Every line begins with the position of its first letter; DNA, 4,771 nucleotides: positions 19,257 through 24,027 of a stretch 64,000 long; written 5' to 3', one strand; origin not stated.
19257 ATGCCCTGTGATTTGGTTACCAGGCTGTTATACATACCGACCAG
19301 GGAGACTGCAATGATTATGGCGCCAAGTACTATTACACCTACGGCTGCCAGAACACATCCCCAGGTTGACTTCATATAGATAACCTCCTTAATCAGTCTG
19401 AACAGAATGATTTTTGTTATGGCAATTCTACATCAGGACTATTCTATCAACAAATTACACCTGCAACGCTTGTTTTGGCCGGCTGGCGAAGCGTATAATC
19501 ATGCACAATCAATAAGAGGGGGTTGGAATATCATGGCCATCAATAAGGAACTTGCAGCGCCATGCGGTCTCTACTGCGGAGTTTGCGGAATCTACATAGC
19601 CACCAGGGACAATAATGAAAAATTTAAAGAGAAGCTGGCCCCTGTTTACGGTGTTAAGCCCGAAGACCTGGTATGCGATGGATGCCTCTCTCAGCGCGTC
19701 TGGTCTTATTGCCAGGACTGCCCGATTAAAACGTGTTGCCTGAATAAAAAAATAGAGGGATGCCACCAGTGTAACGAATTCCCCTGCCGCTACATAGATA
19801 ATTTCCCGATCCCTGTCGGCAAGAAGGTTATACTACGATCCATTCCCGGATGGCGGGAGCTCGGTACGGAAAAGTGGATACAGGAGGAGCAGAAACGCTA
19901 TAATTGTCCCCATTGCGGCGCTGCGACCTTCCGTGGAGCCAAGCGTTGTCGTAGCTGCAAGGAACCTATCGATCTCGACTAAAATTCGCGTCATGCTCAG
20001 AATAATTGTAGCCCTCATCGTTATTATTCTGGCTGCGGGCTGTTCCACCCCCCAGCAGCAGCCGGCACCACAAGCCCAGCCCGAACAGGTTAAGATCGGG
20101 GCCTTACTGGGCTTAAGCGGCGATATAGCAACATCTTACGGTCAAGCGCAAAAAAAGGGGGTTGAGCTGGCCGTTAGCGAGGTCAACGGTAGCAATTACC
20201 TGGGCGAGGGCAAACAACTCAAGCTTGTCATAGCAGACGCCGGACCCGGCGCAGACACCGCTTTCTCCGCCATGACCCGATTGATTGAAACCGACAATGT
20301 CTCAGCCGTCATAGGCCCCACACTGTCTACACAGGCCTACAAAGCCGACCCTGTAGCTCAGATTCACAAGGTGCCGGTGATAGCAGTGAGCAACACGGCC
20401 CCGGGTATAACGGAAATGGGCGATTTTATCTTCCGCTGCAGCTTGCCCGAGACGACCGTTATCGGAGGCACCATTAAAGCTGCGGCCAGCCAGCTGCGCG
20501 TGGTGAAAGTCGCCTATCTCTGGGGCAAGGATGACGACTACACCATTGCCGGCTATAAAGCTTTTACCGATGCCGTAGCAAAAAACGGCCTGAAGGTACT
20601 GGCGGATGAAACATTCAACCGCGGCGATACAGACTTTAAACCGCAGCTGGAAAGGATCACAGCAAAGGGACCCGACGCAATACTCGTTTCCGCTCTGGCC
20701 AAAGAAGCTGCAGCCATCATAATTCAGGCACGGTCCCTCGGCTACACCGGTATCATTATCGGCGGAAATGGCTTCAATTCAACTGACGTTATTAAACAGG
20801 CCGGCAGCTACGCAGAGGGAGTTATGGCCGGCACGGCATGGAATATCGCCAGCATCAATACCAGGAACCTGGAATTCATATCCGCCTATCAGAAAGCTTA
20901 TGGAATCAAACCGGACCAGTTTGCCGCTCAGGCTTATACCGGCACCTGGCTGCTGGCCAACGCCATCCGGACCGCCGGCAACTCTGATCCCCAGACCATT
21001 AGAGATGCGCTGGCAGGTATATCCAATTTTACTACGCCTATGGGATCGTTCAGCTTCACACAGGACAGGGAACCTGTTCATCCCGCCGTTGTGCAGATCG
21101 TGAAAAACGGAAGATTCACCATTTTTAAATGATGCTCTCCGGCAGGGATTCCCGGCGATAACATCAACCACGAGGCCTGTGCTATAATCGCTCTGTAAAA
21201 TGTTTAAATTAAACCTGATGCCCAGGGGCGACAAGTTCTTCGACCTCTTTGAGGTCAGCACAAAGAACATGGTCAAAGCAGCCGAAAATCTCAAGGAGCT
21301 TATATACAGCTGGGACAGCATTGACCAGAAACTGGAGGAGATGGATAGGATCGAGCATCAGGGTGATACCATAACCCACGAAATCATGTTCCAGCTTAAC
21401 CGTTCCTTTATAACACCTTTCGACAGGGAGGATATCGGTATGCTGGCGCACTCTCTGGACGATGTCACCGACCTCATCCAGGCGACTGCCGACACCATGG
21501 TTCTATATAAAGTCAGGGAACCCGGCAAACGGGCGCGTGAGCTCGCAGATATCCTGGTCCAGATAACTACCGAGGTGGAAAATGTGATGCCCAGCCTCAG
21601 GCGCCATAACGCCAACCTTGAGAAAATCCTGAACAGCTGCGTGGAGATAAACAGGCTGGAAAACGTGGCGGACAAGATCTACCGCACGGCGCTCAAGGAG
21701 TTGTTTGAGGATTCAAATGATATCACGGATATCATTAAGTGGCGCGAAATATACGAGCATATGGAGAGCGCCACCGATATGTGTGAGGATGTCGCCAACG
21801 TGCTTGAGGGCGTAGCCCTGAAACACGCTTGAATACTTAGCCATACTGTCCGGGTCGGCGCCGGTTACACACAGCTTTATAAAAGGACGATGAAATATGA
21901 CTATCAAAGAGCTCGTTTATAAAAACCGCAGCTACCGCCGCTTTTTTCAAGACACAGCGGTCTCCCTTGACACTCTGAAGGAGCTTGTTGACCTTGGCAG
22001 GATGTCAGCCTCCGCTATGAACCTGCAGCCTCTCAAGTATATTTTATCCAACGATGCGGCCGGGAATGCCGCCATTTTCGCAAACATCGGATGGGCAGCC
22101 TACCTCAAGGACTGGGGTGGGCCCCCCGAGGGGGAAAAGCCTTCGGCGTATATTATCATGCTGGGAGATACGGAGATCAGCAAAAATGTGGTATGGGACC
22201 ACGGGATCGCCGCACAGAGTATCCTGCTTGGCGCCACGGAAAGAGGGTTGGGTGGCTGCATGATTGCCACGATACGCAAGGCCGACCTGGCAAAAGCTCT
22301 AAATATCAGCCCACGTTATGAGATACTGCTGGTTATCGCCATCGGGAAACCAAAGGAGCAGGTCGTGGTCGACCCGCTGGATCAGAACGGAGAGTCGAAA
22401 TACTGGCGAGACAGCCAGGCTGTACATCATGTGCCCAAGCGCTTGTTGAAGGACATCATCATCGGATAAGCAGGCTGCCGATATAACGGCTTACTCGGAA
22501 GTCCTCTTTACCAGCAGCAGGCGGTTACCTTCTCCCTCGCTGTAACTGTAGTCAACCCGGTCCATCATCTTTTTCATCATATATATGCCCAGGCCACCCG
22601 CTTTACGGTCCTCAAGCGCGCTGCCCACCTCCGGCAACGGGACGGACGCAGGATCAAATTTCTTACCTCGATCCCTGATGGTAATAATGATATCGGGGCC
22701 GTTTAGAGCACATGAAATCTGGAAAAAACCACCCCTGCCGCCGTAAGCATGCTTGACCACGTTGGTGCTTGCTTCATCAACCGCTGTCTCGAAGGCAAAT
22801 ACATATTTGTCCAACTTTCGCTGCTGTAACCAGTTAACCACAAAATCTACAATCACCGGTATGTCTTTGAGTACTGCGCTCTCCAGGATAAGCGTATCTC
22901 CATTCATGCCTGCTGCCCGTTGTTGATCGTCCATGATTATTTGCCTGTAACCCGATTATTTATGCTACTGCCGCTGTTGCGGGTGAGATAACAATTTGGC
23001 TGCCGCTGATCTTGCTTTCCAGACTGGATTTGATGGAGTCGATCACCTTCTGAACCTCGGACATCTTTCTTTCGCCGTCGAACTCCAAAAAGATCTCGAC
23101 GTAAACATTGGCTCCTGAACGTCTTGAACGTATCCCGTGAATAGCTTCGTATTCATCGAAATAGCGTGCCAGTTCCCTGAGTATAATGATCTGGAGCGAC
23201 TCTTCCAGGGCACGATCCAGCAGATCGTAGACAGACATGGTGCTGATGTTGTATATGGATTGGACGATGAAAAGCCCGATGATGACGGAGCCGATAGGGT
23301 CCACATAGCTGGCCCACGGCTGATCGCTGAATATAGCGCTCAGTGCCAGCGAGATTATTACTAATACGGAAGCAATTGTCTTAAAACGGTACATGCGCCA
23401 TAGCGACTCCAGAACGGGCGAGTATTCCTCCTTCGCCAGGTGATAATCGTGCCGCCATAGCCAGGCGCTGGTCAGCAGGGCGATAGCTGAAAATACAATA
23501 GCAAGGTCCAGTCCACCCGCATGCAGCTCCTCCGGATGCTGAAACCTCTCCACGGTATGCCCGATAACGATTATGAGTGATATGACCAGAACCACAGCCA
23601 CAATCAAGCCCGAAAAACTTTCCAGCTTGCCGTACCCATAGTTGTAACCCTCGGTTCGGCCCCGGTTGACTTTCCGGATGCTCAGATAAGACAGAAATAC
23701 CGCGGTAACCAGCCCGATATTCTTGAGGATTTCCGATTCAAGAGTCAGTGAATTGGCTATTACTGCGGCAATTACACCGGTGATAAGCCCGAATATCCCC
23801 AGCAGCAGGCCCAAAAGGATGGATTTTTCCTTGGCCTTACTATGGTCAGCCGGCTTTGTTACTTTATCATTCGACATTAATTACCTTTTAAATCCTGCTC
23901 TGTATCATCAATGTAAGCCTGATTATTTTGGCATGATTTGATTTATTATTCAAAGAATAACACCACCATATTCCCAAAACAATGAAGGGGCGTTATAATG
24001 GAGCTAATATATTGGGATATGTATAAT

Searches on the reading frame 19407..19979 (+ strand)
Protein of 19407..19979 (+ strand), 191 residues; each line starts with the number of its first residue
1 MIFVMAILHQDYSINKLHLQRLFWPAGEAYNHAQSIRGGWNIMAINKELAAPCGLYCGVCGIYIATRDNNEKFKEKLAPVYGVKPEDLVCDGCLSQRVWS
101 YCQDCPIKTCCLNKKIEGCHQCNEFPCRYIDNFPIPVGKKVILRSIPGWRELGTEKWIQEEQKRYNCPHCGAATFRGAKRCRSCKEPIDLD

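Call 25: search_protein_families(library=pfam, proteins=[window:19407-19979:+], max_evalue=0.00001)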
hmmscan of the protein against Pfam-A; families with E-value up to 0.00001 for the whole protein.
window:19407-19979:+ (191 aa): 1 family
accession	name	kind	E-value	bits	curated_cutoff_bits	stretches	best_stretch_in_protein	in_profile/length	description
PF12675.12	DUF3795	-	2.6e-18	66.7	22.6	1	50-131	2-82/83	Protein of unknown function (DUF3795)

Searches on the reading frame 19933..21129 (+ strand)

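Call 25: search_protein_families(library=pfam, proteins=[window:19933-21129:+], max_evalue=0.00001)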
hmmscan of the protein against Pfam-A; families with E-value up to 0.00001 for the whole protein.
window:19933-21129:+ (399 aa): 3 families
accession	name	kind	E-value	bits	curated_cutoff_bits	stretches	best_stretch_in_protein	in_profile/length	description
PF13458.12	Peripla_BP_6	-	6.9e-57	194.1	31.7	1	52-393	1-342/343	Periplasmic binding protein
PF01094.35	ANF_receptor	-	3.3e-26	92.6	25.4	1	75-366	4-310/353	Receptor family ligand binding region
PF13433.12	Peripla_BP_5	-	9.5e-22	78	27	1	53-398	1-345/363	Periplasmic binding protein domain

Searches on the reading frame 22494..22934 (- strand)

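Call 19: search_protein_families(library=pfam, proteins=[window:22494-22934:-])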
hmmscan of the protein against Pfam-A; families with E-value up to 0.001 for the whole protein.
window:22494-22934:- (147 aa): 2 families
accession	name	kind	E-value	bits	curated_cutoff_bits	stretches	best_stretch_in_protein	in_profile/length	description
PF13581.12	HATPase_c_2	-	8.4e-23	81.2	27.4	1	23-143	6-127/127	Histidine kinase-like ATPase domain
PF02518.31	HATPase_c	-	2.1e-07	31.8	26.4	1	49-138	7-102/111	Histidine kinase-, DNA gyrase B-, and HSP90-like ATPase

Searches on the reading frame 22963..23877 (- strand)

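Call 19: search_protein_families(library=pfam, proteins=[window:22963-23877:-])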
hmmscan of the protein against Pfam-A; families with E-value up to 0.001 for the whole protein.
window:22963-23877:- (305 aa): 3 families
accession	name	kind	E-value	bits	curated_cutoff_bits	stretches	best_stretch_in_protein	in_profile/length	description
PF01545.26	Cation_efflux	-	2.7e-28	99.5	26.6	1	21-220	2-198/198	Cation efflux family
PF16916.11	ZT_dimer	-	9.9e-08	32.3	26.7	1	233-297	9-73/78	Dimerisation domain of Zinc Transporter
PF10277.15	Frag1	-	6.1e-05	23.1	30.3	1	59-205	71-188/220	Frag1/DRAM/Sfk1 family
